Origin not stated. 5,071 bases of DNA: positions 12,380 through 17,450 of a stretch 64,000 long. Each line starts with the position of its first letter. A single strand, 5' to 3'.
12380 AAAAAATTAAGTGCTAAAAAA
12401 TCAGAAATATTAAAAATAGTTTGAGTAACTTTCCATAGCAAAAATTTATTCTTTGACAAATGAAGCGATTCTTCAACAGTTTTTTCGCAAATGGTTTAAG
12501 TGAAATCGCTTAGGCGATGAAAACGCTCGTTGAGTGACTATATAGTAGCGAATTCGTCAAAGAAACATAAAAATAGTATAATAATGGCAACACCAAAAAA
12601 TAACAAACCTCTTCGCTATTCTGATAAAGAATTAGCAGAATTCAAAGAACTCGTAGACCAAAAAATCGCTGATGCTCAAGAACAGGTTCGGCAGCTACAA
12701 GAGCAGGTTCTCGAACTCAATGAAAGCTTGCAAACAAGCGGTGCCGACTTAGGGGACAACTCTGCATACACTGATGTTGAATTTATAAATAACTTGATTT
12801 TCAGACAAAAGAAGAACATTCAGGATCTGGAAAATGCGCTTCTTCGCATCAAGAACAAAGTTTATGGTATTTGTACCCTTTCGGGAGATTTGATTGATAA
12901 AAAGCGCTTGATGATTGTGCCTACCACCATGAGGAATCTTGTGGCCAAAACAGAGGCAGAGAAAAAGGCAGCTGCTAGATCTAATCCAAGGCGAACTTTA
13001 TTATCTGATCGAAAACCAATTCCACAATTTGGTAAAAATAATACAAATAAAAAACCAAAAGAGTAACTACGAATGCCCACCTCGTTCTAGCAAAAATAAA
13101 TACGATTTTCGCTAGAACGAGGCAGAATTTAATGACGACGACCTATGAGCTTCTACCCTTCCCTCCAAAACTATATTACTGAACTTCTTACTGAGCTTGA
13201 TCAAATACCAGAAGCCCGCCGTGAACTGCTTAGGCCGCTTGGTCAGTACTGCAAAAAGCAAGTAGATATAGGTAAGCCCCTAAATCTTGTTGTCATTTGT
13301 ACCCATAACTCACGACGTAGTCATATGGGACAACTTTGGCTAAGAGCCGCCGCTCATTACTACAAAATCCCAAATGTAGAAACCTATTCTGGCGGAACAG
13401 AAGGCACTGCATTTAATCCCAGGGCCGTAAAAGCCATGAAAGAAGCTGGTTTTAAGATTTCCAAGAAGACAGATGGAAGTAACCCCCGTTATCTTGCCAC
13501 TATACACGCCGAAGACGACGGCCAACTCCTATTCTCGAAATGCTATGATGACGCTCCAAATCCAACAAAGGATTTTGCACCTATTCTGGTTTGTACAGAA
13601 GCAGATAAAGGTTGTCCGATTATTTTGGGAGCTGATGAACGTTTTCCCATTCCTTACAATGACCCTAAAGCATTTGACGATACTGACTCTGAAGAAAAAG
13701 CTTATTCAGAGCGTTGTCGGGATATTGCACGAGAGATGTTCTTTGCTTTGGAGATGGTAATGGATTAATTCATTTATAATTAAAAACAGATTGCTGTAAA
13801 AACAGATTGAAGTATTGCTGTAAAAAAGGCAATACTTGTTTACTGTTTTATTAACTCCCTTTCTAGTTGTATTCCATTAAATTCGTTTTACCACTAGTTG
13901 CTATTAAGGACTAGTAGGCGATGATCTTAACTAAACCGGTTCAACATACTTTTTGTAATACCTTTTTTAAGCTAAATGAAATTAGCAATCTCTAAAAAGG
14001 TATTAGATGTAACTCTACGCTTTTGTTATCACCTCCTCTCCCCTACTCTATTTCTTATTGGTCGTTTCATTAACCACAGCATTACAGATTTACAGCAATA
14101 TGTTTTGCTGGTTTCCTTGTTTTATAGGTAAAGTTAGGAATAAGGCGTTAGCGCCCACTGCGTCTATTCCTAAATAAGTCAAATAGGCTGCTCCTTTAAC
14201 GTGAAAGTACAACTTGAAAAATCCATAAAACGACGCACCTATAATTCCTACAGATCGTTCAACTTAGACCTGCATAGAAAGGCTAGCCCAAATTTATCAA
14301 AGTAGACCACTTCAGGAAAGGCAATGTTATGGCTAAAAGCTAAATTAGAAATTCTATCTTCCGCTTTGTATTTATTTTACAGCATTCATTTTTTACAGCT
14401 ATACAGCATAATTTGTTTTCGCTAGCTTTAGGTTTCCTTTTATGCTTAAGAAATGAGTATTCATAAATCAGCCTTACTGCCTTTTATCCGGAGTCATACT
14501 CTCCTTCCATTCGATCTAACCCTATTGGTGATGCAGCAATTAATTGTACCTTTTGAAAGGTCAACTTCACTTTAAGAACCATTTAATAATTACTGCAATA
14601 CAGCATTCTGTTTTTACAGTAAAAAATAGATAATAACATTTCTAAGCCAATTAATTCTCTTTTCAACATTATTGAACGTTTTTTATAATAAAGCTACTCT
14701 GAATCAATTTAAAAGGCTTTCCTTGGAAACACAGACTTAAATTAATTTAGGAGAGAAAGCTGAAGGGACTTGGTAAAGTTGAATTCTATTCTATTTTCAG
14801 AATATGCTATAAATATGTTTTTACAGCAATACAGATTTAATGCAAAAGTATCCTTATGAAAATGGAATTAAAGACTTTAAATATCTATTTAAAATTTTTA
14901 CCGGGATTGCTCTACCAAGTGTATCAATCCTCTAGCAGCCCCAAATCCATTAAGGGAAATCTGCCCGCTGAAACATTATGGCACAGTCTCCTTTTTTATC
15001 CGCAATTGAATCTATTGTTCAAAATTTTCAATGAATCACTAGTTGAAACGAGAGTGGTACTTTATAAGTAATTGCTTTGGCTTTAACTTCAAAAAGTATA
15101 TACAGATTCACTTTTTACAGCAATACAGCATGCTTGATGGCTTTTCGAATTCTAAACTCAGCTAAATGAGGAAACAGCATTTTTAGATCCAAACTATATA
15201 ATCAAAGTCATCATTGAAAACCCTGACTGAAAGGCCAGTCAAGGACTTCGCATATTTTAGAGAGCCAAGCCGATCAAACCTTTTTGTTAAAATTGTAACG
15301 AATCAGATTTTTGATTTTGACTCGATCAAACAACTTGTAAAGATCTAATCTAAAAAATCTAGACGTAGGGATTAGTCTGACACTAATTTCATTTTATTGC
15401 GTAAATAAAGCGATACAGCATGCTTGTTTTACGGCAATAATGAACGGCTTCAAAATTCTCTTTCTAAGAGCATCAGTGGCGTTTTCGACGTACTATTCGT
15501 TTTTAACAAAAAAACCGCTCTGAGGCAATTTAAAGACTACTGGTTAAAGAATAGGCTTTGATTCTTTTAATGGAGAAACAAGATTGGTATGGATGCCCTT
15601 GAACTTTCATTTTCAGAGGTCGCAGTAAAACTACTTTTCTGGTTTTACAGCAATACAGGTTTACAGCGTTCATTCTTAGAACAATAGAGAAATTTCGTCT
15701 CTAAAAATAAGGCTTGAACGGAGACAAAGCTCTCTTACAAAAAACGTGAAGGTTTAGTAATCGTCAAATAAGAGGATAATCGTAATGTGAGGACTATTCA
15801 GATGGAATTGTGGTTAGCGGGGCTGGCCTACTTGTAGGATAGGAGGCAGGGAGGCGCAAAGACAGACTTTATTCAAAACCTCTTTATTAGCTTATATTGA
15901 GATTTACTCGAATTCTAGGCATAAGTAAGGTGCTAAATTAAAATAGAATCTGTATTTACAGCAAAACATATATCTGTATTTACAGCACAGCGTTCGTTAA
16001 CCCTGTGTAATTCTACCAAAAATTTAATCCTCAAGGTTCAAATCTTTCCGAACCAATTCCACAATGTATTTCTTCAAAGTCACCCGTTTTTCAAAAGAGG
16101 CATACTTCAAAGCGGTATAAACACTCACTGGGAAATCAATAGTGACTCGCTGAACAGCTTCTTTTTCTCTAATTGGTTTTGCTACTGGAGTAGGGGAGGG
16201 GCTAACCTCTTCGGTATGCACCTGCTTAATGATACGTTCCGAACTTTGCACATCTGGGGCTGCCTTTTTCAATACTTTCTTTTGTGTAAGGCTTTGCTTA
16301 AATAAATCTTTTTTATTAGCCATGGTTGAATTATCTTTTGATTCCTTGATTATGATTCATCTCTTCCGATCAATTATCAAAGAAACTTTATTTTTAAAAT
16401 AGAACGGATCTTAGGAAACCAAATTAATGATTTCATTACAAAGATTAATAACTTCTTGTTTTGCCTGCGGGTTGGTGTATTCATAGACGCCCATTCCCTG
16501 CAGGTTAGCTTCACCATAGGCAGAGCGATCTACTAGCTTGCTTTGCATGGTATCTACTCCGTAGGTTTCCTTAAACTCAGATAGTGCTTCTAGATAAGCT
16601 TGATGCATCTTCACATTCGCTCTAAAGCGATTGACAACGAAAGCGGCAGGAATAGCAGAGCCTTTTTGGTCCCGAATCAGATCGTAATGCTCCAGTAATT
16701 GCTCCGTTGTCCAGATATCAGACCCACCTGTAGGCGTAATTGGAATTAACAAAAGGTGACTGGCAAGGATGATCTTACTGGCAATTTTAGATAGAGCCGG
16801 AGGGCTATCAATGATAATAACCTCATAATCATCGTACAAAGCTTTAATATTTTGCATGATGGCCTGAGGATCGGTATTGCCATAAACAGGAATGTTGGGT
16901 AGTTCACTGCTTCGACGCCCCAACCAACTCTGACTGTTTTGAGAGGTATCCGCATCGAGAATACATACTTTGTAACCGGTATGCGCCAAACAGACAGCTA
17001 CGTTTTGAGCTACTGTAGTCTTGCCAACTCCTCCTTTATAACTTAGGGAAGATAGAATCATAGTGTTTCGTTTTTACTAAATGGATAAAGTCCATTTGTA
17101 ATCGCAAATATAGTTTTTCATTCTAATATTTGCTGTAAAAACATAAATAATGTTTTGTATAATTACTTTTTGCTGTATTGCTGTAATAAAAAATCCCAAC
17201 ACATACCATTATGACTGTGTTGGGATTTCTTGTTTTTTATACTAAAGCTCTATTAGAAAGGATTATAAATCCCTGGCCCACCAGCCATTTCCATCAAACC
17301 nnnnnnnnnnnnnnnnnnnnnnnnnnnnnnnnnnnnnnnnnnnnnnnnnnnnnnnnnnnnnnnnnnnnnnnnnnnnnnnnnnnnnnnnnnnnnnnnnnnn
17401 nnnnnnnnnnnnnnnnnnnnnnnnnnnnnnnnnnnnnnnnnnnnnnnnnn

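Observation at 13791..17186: Dispersed 8-bp-phased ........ repeat clusters fill a 2.2-kb gene-free tract and bracket the parA-RHH operon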

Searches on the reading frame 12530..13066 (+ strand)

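Call 9: search_protein_families(library=pfam, proteins=[window:12530-13066:+], max_evalue=0.01)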
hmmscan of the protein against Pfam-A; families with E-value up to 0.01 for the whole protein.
window:12530-13066:+ (178 aa): 2 families
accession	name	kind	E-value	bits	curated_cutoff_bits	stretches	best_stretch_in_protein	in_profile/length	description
PF05218.19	DUF713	-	0.0038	17.5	24.5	1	33-110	60-134/185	Protein of unknown function (DUF713)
PF08657.15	DASH_Spc34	-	0.0099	16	26.7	1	44-104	217-277/280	DASH complex subunit Spc34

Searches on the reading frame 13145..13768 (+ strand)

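Call 9: search_protein_families(library=pfam, proteins=[window:13145-13768:+], max_evalue=0.01)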
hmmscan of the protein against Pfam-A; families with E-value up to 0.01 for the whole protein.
window:13145-13768:+ (207 aa): 1 family
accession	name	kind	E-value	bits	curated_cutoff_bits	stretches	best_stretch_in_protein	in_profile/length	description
PF01451.26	LMWPc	-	9.7e-06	26.3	23.2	1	49-108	2-65/144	Low molecular weight phosphotyrosine protein phosphatase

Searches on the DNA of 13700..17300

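Call 76: search_rna_families(source=window, start=13700, end=17300, threshold=evalue, max_evalue=1)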
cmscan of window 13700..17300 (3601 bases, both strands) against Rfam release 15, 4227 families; matches with E-value up to 1: 0.
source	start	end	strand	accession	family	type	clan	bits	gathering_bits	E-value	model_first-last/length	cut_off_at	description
